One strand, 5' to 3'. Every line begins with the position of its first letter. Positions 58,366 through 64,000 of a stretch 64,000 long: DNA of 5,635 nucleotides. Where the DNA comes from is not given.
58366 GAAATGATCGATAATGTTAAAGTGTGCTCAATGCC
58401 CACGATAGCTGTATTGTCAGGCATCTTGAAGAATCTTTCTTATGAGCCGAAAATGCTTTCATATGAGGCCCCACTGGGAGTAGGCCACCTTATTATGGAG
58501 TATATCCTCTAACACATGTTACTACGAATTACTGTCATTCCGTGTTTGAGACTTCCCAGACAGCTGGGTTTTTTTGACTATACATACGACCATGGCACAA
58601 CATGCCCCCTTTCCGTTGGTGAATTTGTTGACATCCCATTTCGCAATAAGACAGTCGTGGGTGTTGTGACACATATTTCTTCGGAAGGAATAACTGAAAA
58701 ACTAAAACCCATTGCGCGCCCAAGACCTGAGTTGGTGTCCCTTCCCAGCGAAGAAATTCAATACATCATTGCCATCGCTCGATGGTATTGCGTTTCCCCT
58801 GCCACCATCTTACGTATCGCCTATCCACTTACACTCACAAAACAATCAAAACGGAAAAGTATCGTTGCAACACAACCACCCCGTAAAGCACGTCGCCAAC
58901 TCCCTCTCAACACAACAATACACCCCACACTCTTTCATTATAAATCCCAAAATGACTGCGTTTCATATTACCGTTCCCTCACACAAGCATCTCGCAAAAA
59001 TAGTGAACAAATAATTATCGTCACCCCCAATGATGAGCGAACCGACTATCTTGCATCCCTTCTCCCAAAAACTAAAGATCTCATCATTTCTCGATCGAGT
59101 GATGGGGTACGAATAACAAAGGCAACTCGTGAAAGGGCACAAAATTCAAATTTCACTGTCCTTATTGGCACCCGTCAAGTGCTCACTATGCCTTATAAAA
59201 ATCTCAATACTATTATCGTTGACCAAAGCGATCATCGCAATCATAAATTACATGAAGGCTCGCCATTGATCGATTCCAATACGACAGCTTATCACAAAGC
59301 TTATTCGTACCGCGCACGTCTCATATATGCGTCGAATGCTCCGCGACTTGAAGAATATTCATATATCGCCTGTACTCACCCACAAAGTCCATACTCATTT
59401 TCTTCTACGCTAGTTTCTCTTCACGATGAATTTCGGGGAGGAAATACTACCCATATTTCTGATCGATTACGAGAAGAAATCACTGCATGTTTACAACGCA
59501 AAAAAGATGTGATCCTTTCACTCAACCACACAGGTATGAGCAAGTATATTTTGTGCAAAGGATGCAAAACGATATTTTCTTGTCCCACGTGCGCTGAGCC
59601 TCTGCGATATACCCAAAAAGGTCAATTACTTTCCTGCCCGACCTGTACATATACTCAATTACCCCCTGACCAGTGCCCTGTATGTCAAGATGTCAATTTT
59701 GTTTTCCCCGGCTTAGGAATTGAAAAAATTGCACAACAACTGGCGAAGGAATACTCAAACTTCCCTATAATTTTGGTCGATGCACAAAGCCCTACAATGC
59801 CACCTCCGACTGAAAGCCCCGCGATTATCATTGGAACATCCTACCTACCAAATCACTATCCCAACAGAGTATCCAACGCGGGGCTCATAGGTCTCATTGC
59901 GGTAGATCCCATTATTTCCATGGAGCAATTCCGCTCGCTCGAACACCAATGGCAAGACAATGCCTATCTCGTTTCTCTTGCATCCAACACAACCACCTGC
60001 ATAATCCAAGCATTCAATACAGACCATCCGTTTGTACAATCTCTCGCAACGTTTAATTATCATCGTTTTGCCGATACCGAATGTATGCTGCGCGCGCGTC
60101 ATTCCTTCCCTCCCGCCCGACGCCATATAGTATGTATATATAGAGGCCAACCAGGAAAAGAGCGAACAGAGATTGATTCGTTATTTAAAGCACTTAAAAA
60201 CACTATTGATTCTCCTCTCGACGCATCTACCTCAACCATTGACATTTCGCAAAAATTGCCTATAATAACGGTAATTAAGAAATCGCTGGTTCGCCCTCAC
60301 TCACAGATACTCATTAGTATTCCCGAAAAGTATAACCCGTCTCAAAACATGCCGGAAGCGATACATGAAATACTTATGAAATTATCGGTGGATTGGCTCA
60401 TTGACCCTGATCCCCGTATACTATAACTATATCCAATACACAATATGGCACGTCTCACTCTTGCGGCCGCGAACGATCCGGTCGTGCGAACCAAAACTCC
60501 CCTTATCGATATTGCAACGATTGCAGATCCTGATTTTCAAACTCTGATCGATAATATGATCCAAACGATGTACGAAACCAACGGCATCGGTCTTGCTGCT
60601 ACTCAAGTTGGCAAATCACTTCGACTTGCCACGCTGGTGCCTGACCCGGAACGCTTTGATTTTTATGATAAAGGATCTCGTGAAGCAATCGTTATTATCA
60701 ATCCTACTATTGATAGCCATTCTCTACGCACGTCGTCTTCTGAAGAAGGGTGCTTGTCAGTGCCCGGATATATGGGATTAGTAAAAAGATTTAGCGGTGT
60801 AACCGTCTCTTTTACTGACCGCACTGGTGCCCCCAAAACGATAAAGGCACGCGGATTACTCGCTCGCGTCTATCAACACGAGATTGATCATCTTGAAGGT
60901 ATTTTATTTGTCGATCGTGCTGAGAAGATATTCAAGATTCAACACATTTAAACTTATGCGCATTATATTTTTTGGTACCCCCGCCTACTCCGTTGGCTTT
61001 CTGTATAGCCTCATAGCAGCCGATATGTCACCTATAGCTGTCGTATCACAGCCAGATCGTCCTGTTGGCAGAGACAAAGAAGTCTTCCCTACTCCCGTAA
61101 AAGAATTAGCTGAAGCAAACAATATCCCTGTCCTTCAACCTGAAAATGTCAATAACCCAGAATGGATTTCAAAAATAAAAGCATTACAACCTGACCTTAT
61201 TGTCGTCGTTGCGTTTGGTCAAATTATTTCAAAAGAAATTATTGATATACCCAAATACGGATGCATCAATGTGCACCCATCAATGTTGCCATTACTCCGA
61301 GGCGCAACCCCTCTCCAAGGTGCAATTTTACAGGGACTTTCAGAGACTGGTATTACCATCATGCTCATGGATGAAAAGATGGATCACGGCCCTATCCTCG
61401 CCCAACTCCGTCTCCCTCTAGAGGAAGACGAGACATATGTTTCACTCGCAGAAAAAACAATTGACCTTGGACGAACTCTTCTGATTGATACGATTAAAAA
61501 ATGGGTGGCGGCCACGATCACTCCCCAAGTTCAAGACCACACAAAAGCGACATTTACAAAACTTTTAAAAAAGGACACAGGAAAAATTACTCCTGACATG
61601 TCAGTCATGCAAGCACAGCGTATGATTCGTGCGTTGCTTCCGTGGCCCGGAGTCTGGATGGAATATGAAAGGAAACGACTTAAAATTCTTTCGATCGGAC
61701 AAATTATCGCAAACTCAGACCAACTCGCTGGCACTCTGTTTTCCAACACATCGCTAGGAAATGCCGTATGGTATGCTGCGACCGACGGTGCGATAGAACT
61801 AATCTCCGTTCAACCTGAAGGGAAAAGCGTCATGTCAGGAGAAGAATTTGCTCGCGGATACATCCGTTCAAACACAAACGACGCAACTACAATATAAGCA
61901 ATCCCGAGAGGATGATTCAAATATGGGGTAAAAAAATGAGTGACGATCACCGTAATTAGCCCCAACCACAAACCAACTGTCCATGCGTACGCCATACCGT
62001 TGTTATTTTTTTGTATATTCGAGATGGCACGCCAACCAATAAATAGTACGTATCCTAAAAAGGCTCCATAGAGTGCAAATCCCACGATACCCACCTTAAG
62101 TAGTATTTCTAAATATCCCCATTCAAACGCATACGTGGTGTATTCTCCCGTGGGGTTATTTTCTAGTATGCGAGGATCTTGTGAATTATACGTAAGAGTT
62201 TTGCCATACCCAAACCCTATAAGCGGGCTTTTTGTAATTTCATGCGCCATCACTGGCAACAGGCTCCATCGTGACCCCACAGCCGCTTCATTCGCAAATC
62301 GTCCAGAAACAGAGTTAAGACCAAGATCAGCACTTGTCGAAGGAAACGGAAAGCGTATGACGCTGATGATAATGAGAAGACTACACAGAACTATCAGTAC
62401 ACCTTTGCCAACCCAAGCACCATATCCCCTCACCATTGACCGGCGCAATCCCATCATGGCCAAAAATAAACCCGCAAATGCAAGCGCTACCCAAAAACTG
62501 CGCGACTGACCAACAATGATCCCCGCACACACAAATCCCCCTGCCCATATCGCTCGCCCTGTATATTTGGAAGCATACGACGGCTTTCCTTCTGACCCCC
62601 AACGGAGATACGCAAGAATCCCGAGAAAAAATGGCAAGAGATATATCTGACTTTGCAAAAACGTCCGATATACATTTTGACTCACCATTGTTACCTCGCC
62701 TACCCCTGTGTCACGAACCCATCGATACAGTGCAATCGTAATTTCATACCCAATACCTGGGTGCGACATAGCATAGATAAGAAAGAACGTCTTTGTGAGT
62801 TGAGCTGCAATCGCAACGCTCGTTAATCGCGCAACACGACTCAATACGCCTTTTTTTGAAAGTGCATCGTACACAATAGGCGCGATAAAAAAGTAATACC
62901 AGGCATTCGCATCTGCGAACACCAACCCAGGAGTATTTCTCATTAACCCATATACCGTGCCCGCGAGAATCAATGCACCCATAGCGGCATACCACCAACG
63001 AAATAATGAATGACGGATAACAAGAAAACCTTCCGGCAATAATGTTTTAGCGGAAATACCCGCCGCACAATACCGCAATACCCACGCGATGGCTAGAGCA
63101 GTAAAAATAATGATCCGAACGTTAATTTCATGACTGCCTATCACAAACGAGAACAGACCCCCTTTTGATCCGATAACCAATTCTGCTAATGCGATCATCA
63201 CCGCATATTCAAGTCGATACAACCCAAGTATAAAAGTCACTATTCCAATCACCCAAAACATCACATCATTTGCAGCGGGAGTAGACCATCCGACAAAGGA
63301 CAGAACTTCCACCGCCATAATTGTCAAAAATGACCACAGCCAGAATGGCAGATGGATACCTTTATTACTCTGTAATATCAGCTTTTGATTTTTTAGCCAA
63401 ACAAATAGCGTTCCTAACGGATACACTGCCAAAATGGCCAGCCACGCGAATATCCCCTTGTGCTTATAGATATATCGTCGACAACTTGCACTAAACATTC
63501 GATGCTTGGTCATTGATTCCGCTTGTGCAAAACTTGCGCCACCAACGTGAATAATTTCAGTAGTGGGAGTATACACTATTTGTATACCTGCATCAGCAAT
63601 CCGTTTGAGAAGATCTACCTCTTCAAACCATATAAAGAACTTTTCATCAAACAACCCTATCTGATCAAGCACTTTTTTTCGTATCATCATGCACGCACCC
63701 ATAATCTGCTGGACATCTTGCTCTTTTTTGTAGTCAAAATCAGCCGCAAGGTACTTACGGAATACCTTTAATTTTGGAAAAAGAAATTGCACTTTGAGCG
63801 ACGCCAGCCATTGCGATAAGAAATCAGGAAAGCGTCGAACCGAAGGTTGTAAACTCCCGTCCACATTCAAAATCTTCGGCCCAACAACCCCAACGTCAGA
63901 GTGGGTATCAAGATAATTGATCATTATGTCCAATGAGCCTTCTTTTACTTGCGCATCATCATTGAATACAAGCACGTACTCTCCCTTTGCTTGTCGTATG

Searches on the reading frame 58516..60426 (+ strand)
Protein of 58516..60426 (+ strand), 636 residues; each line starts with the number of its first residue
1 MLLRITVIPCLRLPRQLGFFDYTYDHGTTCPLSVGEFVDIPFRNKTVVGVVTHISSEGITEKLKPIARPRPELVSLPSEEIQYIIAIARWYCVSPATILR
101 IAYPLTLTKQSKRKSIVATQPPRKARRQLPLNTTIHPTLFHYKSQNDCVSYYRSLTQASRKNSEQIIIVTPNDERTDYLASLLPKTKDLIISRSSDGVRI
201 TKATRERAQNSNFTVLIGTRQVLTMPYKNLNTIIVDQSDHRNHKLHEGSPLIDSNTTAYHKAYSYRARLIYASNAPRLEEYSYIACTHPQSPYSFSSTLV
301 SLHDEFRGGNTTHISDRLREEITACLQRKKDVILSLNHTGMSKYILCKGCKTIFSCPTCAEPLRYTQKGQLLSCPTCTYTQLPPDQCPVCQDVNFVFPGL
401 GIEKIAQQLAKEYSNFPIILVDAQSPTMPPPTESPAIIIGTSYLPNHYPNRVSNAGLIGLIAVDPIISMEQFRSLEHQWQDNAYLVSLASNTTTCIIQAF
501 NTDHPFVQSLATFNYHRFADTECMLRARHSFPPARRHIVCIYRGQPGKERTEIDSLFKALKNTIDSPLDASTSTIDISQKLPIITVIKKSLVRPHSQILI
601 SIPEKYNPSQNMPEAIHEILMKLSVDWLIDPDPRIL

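Call 89: search_protein_families(library=pfam, proteins=[window:58516-60426:+], max_evalue=0.00001)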
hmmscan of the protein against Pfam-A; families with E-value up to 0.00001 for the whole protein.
window:58516-60426:+ (636 aa): 1 family
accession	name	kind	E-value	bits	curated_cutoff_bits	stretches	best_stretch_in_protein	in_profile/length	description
PF17764.6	PriA_3primeBD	-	1.7e-10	41.1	22.7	1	18-104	10-96/96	3'DNA-binding domain (3'BD)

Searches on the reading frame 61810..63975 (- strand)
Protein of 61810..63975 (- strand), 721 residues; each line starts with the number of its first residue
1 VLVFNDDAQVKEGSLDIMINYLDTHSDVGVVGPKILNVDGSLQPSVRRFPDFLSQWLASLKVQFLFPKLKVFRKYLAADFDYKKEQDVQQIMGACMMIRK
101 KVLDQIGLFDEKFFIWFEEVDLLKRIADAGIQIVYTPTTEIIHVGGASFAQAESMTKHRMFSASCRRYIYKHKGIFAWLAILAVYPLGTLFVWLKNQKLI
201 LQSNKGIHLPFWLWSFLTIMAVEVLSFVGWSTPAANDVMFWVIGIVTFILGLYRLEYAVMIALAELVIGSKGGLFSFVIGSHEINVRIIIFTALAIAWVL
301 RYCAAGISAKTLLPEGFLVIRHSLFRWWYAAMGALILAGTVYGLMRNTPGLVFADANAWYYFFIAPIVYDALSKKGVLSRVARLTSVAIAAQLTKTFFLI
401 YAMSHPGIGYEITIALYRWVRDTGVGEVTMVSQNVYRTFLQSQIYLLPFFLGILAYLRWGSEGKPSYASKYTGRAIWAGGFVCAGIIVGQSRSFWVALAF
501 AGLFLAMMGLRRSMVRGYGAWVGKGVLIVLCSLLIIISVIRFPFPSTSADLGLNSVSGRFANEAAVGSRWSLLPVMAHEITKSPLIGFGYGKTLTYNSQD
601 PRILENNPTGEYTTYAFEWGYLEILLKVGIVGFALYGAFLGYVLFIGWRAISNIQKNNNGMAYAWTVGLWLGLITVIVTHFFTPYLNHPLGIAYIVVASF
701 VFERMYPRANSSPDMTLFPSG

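Call 89: search_protein_families(library=pfam, proteins=[window:61810-63975:-], max_evalue=0.00001)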
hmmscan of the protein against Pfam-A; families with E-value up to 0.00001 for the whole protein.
window:61810-63975:- (721 aa): 1 family
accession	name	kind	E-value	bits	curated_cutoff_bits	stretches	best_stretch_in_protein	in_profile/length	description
PF04932.20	Wzy_C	-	9.5e-12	45.4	31.7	1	482-636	6-148/149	O-Antigen ligase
